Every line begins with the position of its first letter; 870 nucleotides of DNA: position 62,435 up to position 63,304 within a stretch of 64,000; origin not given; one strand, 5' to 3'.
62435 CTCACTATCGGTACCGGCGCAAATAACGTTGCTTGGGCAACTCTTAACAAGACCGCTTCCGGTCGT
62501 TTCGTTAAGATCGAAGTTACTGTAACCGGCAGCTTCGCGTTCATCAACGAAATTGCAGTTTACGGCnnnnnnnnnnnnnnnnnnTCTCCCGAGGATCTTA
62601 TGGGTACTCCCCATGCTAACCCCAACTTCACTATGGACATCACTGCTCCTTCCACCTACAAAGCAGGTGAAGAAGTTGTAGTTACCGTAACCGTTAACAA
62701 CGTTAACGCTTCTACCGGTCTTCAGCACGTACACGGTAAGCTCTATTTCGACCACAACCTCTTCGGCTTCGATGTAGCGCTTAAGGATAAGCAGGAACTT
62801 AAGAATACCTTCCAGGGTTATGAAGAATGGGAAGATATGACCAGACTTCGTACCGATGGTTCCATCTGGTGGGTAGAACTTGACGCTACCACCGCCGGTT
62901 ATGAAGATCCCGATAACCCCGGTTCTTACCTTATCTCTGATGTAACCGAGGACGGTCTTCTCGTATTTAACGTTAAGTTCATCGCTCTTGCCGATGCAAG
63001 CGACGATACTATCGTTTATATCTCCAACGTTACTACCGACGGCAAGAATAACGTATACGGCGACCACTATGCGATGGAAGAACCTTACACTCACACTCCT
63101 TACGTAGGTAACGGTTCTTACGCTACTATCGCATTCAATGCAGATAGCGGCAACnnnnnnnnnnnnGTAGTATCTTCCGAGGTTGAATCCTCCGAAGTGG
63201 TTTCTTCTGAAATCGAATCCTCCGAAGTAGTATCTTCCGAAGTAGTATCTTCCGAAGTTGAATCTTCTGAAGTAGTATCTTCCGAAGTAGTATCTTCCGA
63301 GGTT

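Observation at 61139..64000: Unlisted >950-codon ORF: scaffoldin-like protein of reiterated discoidin + cohesin-like units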

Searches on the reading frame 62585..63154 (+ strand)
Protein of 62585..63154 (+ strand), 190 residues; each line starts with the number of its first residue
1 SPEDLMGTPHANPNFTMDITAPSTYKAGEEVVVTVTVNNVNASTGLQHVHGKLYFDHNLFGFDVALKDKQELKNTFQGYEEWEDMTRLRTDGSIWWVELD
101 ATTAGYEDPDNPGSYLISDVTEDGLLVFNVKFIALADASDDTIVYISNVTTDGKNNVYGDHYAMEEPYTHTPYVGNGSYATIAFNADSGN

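Call 11: search_protein_families(library=pfam, proteins=[window:62585-63154:+], max_evalue=10)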
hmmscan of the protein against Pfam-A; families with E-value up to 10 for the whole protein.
seq(190 aa): 6 families
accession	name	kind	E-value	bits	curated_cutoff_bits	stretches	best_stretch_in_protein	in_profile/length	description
PF00963.24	Cohesin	-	0.00094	19.8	24.1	1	16-156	2-124/139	Cohesin domain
PF00207.28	A2M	-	0.067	13.5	21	1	14-44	55-85/92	Alpha-2-macroglobulin family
PF23619.1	Ig_VWA7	-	0.11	13.1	27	1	17-50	64-97/104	VWA7 Ig-like domain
PF20942.3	DUF4785_2nd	-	0.11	12.9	30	1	22-104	11-88/105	Domain of unknown function (DUF4785) central domain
PF12744.13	ATG19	-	0.11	12.2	25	1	58-86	10-38/246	Autophagy protein Atg19, Atg8-binding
PF10756.15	bPH_6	-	0.25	11.8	22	1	81-105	23-47/73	Bacterial PH domain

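Call 16: search_solved_structures(query=A1, max_evalue=10, show_alignments=2)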
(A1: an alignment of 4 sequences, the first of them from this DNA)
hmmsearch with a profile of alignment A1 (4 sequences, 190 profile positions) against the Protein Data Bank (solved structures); distinct sequences matched with E-value up to 10: 7.
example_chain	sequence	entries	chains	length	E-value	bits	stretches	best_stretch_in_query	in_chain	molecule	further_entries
7dm0_A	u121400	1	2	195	0.014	18.5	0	6-44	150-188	Biofilm-associated surface protein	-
1e6w_A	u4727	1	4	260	0.19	14.7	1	39-115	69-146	SHORT CHAIN 3-HYDROXYACYL-COA DEHYDROGENASE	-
1e3w_A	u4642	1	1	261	0.2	14.7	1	39-115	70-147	SHORT CHAIN 3-HYDROXYACYL-COA DEHYDROGENASE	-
1e3s_A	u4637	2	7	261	0.2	14.7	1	39-115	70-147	SHORT CHAIN 3-HYDROXYACYL-COA DEHYDROGENASE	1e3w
8u00_A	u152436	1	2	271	0.78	12.7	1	51-111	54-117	Metallo-beta-lactamase superfamily protein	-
2k1e_A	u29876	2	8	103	1.6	11.8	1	93-136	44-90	water soluble analogue of potassium channel, KcsA | WSK3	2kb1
1wzy_A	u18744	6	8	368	1.7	11.7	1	138-187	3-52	Mitogen-activated protein kinase 1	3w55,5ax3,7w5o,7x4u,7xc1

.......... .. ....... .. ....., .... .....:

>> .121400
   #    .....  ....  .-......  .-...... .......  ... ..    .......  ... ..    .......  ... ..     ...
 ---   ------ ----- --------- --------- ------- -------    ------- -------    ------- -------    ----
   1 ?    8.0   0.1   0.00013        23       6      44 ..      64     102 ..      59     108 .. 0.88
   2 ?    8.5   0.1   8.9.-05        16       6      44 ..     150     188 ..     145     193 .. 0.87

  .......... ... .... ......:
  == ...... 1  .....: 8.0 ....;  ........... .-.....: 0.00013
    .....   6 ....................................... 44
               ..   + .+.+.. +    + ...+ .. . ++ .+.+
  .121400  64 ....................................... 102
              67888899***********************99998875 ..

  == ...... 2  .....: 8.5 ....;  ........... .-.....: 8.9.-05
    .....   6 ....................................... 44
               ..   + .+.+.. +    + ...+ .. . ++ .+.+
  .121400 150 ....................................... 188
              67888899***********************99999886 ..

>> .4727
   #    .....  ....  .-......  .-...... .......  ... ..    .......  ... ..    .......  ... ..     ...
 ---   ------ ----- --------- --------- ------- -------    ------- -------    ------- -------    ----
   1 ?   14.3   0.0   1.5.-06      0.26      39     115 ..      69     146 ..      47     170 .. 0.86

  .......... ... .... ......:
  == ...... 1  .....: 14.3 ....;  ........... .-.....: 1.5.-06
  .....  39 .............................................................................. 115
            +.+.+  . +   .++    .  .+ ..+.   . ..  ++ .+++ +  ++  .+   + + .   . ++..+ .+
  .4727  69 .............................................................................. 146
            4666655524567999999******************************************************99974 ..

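Call 26: find_related_loci(query=A1, collection=genome_contigs, flank=10000)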
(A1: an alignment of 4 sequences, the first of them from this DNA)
Query A1 (190 aa) in genome_contigs; peptide patterns used: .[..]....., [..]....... (x = any residue, [..] = any of these).
40 stretches matched a pattern, but none encodes a relative of the query by tblastn (E <= 1e-3).

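Call 28: search_protein_representatives(alignment_id=A3)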
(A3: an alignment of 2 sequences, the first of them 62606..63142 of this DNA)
Query: 2 sequences, 180 profile positions. Proteins with E-value up to 0.001 (for the whole library): 66; up to 1e-10: 24; up to 1e-30: 10. The best 66 are listed.
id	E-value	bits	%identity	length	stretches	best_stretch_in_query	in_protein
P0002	2.9e-139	476.9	-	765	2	2-177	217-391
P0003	2.3e-99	346.9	-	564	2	3-175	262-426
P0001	7.4e-96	335.4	-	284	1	2-179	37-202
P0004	5.8e-87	306.5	-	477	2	3-177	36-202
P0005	6.9e-75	267.1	-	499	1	7-177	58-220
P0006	1.2e-54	201.1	-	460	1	3-177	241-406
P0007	7.5e-47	175.8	-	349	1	3-177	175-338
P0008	1.1e-38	149.1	-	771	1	7-148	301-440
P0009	3.5e-34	134.5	-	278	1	6-177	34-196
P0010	3.2e-33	131.4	-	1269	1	7-176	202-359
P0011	7.3e-25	104.1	-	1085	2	3-154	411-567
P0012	5.1e-23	98.1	-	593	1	1-176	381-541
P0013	1.8e-20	89.8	-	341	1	3-177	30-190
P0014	2.1e-16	76.6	-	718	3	4-179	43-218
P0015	3.5e-16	75.8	-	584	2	4-151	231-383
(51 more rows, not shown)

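Call 30: predict_structure(alignment_id=A3)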
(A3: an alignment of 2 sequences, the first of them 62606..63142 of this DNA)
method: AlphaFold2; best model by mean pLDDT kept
length: 179 residues; sequences in the alignment: 2
mean_pLDDT: 44.7   pTM: 0.43
mean pLDDT of the five models: 44.7, 42.5, 42.1, 38.6, 36.3
residues with pLDDT >= 90: 0; 70-90: 0; 50-70: 44; < 50: 135
segments of 3 or more residues with pLDDT < 50: 1-7, 33-101, 104-119, 138-167, 172-175, 177-179
pLDDT, mean of each block of 10 residues (from residue 1): 41 63 60 43 39 36 37 35 40 42 45 41 52 50 45 40 44 48
secondary structure, 60 per line:
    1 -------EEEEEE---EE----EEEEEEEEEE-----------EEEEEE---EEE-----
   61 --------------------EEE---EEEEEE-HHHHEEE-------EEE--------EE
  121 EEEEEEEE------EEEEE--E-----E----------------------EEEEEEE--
elements in order: E8-13 E23-32 E44-49 E53-55 E81-83 E87-92 H94-97 E98-100 E108-110 E119-128 E135-139 E171-177

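Call 35: search_solved_structures(query=A5, max_evalue=1, show_alignments=2)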
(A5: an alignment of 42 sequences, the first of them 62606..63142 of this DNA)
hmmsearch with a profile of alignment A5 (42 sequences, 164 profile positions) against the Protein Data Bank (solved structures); distinct sequences matched with E-value up to 1: 28.
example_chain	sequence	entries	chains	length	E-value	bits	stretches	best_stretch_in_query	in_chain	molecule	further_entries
4ums_A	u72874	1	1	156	9.3e-06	28.8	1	19-132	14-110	CELLULOSOMAL ANCHORING SCAFFOLDIN B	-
6kgc_A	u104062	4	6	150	2.1e-05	27.7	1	19-160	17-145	Probably cellulosomal scaffolding protein, secreted cellulose-binding and cohesin domain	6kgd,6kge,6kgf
6kg8_A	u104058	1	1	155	2.4e-05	27.5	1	19-160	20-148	Probably cellulosomal scaffolding protein, secreted cellulose-binding and cohesin domain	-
5lxv_A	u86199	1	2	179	4.7e-05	26.5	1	10-127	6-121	Scaffoldin C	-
5nrk_A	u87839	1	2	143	0.00014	25.1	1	7-142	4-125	Endoglucanase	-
5nrm_A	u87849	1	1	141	0.00017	24.8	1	8-142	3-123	Endoglucanase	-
3l8q_A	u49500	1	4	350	0.00053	23.1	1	17-130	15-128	Cellulosomal scaffoldin adaptor protein B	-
1g1k_A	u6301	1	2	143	0.0018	21.4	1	19-84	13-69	SCAFFOLDING PROTEIN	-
2vn5_A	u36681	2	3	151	0.0018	21.4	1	19-84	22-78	SCAFFOLDING PROTEIN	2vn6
4dh2_A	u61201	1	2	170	0.0025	20.9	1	4-55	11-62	Cellulosome anchoring protein cohesin region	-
2w1n_A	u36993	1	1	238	0.021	17.9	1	9-70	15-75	O-GLCNACASE NAGJ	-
3ul4_A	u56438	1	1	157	0.026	17.6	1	18-127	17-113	Cellulosome-anchoring protein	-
2jh2_A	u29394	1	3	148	0.033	17.3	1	9-71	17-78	O-GLCNACASE NAGJ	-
2ozn_A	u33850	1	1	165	0.045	16.9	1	5-70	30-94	O-GlcNAcase nagJ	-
2o4e_A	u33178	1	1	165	0.053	16.6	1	9-70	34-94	O-GlcNAcase nagJ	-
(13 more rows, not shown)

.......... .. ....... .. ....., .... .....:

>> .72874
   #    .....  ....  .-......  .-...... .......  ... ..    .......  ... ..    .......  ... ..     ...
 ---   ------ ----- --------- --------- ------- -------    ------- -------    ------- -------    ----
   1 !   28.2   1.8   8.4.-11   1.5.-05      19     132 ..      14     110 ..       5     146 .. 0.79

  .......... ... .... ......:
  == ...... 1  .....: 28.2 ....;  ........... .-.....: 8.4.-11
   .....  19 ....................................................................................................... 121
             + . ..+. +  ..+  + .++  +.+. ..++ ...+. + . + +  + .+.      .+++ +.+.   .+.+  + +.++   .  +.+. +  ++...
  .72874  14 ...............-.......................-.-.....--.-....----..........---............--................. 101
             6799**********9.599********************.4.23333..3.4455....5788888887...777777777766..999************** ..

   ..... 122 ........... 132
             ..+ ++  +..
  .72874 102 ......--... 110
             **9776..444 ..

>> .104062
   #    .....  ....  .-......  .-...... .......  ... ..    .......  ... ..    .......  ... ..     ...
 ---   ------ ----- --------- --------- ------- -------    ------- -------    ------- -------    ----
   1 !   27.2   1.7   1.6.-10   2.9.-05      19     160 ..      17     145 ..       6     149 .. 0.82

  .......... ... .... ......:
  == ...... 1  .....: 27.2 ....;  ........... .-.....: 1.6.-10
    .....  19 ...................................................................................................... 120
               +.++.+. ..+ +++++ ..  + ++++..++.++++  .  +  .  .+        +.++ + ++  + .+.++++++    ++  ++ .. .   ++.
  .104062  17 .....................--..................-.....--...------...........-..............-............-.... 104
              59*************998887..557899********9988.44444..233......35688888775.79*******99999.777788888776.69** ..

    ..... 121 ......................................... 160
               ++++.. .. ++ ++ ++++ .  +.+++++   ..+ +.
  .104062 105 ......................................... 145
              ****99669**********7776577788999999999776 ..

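Call 36: search_protein_families(library=pfam, alignment_id=A5, max_evalue=0.01)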
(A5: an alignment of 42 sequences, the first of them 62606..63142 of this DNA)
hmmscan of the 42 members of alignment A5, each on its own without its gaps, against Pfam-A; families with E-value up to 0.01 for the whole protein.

A. member 1, window:62606-63142:+ (179 aa): 1 family
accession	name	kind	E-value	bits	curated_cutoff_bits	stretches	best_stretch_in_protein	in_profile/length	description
PF00963.24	Cohesin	-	0.00064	20.4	24.1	1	9-149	2-124/139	Cohesin domain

B. families by the number of members that match (of 42 scanned): 6 families
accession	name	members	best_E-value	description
PF00963.24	Cohesin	33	8.2e-14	Cohesin domain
PF25564.1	DUF7933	1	0.0018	Domain of unknown function (DUF7933)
PF01839.29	FG-GAP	1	0.0044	FG-GAP repeat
PF00207.28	A2M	1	0.005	Alpha-2-macroglobulin family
PF23891.1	DUF7243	1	0.0074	Family of unknown function (DUF7243)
PF20942.3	DUF4785_2nd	1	0.01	Domain of unknown function (DUF4785) central domain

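Call 44: find_homologous_proteins(query=A5, max_evalue=0.001)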
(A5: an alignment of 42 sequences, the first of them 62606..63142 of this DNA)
Query A5 (42 sequences) (179 aa, profile of the alignment): 1 proteins with E <= 0.001 among 5788 candidates.
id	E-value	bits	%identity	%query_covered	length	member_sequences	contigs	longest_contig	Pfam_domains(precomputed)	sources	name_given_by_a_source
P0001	3.5e-49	185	59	96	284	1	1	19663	PF00404.25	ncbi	-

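Call 56: predict_structure(alignment_id=A5)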
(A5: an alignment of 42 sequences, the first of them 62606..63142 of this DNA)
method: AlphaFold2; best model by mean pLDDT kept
length: 179 residues; sequences in the alignment: 42
mean_pLDDT: 96.4   pTM: 0.91
mean pLDDT of the five models: 96.4, 96.4, 96.3, 96.0, 95.4
residues with pLDDT >= 90: 168; 70-90: 11; 50-70: 0; < 50: 0
segments of 3 or more residues with pLDDT < 50: none
pLDDT, mean of each block of 10 residues (from residue 1): 96 99 98 97 98 97 96 96 97 96 94 98 98 98 90 93 97 97
secondary structure, 60 per line:
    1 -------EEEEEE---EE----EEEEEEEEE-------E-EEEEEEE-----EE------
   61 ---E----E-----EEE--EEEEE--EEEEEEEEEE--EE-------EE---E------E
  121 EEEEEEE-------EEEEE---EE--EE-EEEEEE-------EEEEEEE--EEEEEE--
elements in order: E8-13 E23-31 E41-47 E75-77 E80-84 E87-96 E120-127 E135-139 E150-155 E163-169 E172-177

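Call 58: fold_search(model_id=the predicted structure, library=pdb)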
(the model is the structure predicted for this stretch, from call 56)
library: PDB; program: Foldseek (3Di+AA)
matches with E <= 10: 1960; with E <= 0.001: 13
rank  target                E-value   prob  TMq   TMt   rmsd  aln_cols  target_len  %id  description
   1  2jh2_A                6.8e-06  1.00  0.51  0.66   5.8       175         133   14  X-ray crystal structure of a cohesin-like module from Clostridium perfringens (released 2007-11-06)
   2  2w1n                  1.8e-05  1.00  0.51  0.41   5.6       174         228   15  cohesin and fibronectin type-III double module construct from the Clostridium perfringens glycoside hydrolase GH84C (released 2009-02-03)
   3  2vo8                  2.0e-05  1.00  0.59  0.76   4.1       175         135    8  Cohesin module from Clostridium perfringens ATCC13124 family 33 glycoside hydrolase. (released 2008-09-02)
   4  2jh2_B                2.4e-05  1.00  0.50  0.64   6.0       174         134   14  X-ray crystal structure of a cohesin-like module from Clostridium perfringens (released 2007-11-06)
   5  2jh2_C                3.4e-05  1.00  0.54  0.72   4.9       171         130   15  X-ray crystal structure of a cohesin-like module from Clostridium perfringens (released 2007-11-06)
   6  6kgd_A                3.8e-05  1.00  0.55  0.66   6.7       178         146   14  Crystal structure of CaDoc0917(R49D)-CaCohA2 complex at pH 8.0 (released 2020-07-08)
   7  1g1k_A                1.4e-04  1.00  0.47  0.56   6.6       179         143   14  COHESIN MODULE FROM THE CELLULOSOME OF CLOSTRIDIUM CELLULOLYTICUM (released 2000-11-22)
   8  2vn5_C                1.7e-04  1.00  0.49  0.57   6.7       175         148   14  The Clostridium cellulolyticum dockerin displays a dual binding mode for its cohesin partner (released 2008-05-20)
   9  2vn6_A                1.7e-04  1.00  0.47  0.54   7.0       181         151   12  The Clostridium cellulolyticum dockerin displays a dual binding mode for its cohesin partner (released 2008-05-13)
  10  4fl4_K                2.4e-04  1.00  0.56  0.61   5.9       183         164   10  Scaffoldin conformation and dynamics revealed by a ternary complex from the Clostridium thermocellum cellulosome (released 2012-06-27)
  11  7fe5_A                2.6e-04  1.00  0.42  0.40   8.2       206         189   12  AvmM Catalyzes Macrocyclization in Alchivemycin A Biosynthesis (released 2021-09-01)
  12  2vn5_A                4.3e-04  1.00  0.50  0.60   6.7       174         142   15  The Clostridium cellulolyticum dockerin displays a dual binding mode for its cohesin partner (released 2008-05-20)
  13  7fe0_A                5.3e-04  1.00  0.41  0.39   8.5       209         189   11  AvmM Catalyzes Macrocyclization in Alchivemycin A Biosynthesis (released 2021-09-01)
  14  7rku_E                1.1e-03  0.80  0.23  0.19  20.6       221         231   12  Structure of the SARS-CoV-2 receptor binding domain in complex with the human neutralizing antibody Fab fragment, C022 (released 2021-09-22)
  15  8ywp_H                4.1e-03  0.44  0.21  0.18  21.0       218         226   11  Crystal structure of the Fab fragment of anti-IL-6 antibody I9H (released 2024-11-06)
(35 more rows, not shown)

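Call 62: find_encoding_contigs(protein=P0002, flank=10000, max_places=4)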
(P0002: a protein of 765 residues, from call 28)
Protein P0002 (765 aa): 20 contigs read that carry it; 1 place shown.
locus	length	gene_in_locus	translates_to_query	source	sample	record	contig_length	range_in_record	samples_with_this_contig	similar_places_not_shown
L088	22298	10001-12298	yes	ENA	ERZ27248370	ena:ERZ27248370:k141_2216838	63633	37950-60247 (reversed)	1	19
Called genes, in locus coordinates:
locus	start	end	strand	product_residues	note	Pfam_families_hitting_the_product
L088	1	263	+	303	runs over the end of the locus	PF14257:DUF4349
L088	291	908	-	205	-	PF00293:NUDIX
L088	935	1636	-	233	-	PF02527:GidB, PF13847:Methyltransf_31, PF08241:Methyltransf_11 (weak), PF13649:Methyltransf_25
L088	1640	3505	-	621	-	PF01134:GIDA, PF07992:Pyr_redox_2 (weak), PF12831:FAD_oxidored (weak), PF13738:Pyr_redox_3 (faint), PF21680:GIDA_C_1st, PF13932:SAM_GIDA_C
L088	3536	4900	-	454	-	PF10396:TrmE_N, PF12631:MnmE_helical, PF00350:Dynamin_N (faint), PF01926:MMR_HSR1, PF02421:FeoB_N (weak)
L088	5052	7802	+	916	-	PF07517:SecA_DEAD, PF00270:DEAD (weak), PF01043:SecA_PP_bind, PF21090:P-loop_SecA, PF07516:SecA_SW, PF02810:SEC-C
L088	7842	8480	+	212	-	-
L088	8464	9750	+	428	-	-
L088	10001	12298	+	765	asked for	PF00963:Cohesin (faint)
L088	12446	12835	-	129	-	PF03703:bPH_2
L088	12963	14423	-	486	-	PF17651:Raco_middle, PF14574:RACo_C_ter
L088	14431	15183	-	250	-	PF02535:Zip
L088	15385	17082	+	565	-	PF00501:AMP-binding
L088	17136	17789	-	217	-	PF00106:adh_short, PF13561:adh_short_C2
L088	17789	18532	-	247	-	PF02592:Vut_1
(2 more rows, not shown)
